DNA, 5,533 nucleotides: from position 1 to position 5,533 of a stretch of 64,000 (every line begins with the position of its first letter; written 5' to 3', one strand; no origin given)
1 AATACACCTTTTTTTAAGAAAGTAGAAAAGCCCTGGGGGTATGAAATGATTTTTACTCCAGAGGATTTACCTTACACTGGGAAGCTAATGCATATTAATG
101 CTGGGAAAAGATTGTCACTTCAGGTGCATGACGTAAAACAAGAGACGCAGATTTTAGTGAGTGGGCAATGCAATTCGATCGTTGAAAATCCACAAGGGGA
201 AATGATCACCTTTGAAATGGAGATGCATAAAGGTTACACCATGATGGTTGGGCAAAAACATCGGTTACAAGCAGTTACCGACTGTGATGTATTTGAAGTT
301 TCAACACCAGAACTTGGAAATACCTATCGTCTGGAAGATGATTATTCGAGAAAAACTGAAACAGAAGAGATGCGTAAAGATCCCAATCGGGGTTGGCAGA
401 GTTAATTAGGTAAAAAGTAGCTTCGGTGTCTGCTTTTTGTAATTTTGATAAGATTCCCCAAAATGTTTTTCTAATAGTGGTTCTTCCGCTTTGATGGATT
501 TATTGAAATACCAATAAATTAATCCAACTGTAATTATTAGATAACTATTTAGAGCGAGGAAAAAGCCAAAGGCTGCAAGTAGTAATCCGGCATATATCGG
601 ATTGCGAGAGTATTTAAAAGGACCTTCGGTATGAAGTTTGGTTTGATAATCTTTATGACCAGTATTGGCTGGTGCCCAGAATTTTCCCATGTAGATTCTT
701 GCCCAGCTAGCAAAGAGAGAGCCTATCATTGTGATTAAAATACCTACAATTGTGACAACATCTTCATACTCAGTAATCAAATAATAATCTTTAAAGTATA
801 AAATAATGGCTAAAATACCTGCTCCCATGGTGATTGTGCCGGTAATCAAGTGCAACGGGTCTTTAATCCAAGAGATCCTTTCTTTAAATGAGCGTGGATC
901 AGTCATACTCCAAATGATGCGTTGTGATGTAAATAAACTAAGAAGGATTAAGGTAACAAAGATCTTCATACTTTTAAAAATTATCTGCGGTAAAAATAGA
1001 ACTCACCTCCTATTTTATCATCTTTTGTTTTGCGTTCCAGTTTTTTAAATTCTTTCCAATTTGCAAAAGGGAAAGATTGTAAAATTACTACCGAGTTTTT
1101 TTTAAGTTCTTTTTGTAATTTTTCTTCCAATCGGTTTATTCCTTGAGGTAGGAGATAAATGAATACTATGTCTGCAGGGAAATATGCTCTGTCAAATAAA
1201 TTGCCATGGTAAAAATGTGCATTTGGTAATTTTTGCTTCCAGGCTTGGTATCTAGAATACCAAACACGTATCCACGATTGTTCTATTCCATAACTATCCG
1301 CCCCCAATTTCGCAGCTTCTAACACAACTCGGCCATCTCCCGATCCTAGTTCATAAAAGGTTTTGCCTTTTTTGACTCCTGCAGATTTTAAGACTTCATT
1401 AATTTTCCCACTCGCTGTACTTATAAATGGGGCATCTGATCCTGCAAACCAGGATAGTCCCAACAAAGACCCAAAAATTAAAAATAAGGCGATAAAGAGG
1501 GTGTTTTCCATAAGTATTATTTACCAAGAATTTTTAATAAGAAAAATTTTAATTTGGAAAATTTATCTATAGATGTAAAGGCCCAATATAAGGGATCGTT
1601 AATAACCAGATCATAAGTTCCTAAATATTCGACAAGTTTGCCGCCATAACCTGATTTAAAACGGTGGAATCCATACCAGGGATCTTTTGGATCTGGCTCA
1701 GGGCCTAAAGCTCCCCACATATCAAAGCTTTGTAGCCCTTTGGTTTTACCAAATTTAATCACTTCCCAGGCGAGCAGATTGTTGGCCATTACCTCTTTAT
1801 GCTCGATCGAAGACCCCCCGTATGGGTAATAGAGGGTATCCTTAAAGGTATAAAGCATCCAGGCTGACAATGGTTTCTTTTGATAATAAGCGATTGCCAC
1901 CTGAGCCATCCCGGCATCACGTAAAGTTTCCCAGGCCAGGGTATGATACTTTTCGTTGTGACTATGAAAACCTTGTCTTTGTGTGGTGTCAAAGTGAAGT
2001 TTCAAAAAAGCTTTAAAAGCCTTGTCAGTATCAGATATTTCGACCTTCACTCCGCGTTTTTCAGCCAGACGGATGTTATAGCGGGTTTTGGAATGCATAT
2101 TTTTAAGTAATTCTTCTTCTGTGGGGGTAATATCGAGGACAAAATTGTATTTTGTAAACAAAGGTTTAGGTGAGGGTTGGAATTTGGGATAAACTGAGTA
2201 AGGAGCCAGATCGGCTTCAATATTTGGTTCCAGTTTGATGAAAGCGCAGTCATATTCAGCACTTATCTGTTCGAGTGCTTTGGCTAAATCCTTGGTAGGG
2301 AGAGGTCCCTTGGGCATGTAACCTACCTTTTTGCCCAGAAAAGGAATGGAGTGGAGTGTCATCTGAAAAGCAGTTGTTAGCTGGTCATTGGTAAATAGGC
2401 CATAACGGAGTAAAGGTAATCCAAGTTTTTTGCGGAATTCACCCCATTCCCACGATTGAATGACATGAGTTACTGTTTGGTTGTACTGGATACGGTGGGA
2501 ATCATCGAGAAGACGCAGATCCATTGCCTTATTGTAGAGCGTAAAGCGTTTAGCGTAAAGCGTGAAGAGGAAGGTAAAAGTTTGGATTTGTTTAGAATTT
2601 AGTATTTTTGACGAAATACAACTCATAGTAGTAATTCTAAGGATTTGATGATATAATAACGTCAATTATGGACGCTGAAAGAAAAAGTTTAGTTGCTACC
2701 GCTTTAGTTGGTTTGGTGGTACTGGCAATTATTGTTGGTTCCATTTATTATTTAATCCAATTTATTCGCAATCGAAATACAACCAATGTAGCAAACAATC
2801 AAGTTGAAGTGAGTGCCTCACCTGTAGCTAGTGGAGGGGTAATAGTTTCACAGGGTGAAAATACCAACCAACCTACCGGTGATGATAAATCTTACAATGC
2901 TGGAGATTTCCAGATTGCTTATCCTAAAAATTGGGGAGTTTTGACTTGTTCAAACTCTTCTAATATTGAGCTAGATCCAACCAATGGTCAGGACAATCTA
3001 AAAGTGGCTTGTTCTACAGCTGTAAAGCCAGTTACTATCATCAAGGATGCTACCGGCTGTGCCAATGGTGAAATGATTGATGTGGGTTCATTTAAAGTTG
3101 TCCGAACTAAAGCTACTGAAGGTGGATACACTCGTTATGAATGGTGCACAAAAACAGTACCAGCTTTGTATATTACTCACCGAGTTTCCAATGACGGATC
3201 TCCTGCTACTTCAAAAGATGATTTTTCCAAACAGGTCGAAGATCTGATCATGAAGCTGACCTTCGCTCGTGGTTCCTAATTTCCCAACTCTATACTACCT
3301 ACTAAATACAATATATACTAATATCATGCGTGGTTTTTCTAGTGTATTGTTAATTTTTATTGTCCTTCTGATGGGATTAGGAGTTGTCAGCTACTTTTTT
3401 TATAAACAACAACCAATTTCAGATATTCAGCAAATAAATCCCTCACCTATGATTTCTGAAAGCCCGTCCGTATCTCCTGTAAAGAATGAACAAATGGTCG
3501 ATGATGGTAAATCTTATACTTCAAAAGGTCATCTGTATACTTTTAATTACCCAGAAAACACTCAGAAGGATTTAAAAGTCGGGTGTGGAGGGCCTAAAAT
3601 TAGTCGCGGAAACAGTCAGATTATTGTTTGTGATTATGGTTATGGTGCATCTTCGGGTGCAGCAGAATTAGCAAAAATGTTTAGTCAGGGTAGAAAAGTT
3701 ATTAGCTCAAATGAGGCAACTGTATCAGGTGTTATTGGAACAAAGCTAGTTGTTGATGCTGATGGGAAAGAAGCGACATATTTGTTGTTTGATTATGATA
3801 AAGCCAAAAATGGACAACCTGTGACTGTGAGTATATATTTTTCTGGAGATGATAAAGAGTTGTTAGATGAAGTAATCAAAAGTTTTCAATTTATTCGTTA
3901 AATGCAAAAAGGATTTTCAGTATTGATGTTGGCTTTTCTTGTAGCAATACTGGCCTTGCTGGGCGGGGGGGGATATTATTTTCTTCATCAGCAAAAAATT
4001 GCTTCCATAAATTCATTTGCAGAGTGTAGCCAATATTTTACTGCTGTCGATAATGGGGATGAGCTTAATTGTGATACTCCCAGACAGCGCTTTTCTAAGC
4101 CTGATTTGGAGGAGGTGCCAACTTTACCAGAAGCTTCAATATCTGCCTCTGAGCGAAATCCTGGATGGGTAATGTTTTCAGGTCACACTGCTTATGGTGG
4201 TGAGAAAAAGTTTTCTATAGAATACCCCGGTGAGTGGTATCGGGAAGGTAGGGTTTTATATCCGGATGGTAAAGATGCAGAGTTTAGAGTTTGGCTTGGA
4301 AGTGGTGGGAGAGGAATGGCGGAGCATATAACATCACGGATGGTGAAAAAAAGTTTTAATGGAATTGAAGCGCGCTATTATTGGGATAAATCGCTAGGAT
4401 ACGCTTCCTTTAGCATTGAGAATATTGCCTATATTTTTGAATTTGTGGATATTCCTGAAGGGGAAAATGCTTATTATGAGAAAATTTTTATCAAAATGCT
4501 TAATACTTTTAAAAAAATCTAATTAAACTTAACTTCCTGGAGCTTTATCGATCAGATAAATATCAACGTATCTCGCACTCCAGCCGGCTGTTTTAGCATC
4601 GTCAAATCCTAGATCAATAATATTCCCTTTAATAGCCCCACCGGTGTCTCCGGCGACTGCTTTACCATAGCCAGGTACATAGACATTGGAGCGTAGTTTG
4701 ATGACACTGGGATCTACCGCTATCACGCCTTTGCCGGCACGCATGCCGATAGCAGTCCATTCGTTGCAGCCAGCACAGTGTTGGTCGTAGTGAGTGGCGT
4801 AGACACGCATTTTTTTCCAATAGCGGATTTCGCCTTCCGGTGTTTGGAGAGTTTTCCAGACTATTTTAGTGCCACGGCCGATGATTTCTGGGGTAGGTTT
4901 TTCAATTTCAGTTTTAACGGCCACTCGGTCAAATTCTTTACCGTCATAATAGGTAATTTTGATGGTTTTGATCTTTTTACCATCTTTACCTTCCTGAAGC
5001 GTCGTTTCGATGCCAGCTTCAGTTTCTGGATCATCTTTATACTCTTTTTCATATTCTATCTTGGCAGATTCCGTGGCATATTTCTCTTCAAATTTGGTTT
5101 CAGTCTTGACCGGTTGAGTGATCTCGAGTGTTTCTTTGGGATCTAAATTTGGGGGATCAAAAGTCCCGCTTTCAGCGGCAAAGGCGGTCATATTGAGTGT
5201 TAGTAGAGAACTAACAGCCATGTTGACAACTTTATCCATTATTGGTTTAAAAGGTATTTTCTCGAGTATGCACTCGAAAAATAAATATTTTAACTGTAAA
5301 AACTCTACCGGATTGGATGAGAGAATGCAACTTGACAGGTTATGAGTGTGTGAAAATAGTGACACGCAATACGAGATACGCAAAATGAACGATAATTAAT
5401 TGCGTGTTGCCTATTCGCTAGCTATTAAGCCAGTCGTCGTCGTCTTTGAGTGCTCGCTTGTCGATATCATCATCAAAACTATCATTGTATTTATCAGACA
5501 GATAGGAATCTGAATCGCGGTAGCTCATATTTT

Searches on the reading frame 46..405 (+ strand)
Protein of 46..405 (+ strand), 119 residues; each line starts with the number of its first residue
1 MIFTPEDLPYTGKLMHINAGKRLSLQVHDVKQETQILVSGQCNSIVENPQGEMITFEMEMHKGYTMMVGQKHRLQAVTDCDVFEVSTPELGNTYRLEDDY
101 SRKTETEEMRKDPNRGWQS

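Call 73: find_encoding_contigs(protein=window:46-405:+, flank=10000, max_places=1)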
Protein window:46-405:+ (119 aa): no gene with exactly this product is on record in the collection.

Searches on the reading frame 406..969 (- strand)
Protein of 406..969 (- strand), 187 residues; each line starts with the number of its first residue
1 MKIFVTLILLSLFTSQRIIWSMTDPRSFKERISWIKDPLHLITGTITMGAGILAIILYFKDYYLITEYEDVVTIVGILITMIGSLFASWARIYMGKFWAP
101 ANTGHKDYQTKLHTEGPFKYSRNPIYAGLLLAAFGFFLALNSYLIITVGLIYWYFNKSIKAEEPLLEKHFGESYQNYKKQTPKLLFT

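Call 10: search_protein_families(library=pfam, proteins=[window:406-969:-], max_evalue=0.001)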
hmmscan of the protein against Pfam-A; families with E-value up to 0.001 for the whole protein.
window:406-969:- (187 aa): 3 families
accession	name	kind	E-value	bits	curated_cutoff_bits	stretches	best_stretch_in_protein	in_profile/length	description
PF04191.18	PEMT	-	4.7e-14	53.1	25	1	73-172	3-104/105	Phospholipid methyltransferase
PF04140.19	ICMT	-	2.8e-05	24.9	24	1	79-166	4-93/95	Isoprenylcysteine carboxyl methyltransferase (ICMT) family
PF06966.17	DUF1295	-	0.00025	21.1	20.4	1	68-181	116-235/235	Protein of unknown function (DUF1295)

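Call 75: find_encoding_contigs(protein=window:406-969:-, flank=10000, max_places=1)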
Protein window:406-969:- (187 aa): 4 contigs read that carry it; 1 place shown.
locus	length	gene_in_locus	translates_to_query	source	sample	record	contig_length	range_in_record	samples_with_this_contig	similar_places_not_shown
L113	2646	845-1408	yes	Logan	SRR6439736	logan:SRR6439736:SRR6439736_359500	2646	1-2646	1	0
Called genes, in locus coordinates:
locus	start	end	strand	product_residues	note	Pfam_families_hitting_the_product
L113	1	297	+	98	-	?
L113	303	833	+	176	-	PF13847:Methyltransf_31 (faint)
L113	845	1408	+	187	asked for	PF04191:PEMT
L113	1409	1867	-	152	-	-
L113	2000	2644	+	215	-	?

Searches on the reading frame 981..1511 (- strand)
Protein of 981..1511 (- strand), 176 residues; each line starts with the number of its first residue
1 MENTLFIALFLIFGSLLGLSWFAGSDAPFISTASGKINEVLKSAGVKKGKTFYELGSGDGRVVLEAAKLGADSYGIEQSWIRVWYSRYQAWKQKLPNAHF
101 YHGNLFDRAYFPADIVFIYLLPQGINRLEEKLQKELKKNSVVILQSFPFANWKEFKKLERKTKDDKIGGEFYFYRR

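Call 10: search_protein_families(library=pfam, proteins=[window:981-1511:-], max_evalue=0.001)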
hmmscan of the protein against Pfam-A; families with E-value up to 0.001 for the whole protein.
window:981-1511:- (176 aa): 2 families
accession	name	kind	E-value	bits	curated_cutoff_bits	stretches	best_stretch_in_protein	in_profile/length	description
PF13847.12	Methyltransf_31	-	2.1e-06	27.9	27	1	47-148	2-113/145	Methyltransferase domain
PF08123.19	DOT1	-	8.4e-05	22.6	23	1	34-79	28-75/205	Histone methylation protein DOT1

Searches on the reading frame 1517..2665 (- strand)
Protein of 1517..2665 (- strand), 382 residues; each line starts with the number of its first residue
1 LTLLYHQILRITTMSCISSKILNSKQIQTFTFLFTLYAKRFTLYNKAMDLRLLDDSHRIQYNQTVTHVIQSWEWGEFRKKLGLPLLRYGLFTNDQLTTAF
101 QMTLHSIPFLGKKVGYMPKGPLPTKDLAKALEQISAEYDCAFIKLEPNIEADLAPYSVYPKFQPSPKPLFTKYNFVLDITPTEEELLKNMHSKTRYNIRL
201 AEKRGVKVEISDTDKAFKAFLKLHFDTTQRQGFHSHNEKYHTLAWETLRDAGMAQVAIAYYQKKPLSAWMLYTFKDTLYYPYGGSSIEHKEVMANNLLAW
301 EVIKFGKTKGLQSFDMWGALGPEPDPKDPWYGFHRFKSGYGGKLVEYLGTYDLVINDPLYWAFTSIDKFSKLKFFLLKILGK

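Call 10: search_protein_families(library=pfam, proteins=[window:1517-2665:-], max_evalue=0.001)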
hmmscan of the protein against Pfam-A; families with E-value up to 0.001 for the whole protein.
window:1517-2665:- (382 aa): 2 families
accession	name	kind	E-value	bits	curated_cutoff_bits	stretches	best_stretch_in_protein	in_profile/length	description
PF02388.22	FemAB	-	3.5e-34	118.8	24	2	255-368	296-406/406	FemAB family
PF13480.13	Acetyltransf_6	-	5.5e-17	62.7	22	1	192-318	5-136/143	Acetyltransferase (GNAT) domain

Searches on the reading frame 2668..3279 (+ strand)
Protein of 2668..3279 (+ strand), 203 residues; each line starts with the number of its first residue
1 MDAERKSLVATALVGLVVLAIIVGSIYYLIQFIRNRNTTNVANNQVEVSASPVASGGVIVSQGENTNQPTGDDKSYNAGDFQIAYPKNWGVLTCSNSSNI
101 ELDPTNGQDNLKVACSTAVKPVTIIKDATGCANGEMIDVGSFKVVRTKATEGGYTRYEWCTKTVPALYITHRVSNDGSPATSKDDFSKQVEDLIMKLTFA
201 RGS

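Call 10: search_protein_families(library=pfam, proteins=[window:2668-3279:+], max_evalue=0.001)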
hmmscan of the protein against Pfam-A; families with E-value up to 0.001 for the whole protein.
window:2668-3279:+ (203 aa): 0 families

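Call 19: search_protein_families(library=pfam, proteins=[window:2668-3279:+], max_evalue=1)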
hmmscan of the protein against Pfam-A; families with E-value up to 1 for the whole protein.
window:2668-3279:+ (203 aa): 1 family
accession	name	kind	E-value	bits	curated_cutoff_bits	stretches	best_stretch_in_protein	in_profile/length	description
PF10766.14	AcrZ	-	0.44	10.6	26.2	1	6-29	6-29/48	Multidrug efflux pump-associated protein AcrZ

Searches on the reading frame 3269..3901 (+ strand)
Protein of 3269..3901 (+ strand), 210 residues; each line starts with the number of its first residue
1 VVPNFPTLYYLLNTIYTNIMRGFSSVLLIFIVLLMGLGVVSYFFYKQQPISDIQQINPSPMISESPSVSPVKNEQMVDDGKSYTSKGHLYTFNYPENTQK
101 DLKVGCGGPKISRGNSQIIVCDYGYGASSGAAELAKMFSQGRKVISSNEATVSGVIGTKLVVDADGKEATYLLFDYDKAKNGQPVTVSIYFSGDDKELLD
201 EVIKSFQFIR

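Call 10: search_protein_families(library=pfam, proteins=[window:3269-3901:+], max_evalue=0.001)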
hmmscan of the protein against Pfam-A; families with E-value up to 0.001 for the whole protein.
window:3269-3901:+ (210 aa): 1 family
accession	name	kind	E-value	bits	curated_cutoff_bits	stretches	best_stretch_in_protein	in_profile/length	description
PF11346.13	DUF3149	-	0.00013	21.9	23.2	1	22-46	10-34/40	Protein of unknown function (DUF3149)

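Call 19: search_protein_families(library=pfam, proteins=[window:3269-3901:+], max_evalue=1)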
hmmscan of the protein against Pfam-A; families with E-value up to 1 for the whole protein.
window:3269-3901:+ (210 aa): 3 families
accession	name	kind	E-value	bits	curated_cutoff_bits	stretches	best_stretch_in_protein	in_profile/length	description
PF11346.13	DUF3149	-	0.00013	21.9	23.2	1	22-46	10-34/40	Protein of unknown function (DUF3149)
PF16013.10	DUF4781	-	0.057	12.7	27.9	1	122-175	169-223/310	Domain of unknown function (DUF4781)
PF17561.7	TssO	-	0.21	12.2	29.2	1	20-54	7-41/148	Type VI secretion system, TssO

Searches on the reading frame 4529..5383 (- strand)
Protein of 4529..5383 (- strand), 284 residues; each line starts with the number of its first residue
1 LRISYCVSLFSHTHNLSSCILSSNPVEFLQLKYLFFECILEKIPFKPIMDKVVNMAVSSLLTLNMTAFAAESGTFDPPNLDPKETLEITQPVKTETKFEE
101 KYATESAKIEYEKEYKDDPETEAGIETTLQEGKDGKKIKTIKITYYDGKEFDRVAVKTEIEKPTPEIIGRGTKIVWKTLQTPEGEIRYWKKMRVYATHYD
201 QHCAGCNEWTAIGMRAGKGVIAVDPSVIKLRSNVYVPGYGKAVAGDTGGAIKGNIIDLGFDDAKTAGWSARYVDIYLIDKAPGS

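Call 10: search_protein_families(library=pfam, proteins=[window:4529-5383:-], max_evalue=0.001)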
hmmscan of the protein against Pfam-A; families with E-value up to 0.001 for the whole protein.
window:4529-5383:- (284 aa): 2 families
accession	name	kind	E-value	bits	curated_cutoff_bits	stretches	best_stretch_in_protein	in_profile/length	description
PF07501.17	G5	-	1.5e-14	54.4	23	1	101-173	2-75/75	G5 domain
PF06725.17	3D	-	1.2e-13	51.5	23.8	1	220-278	2-71/72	3D domain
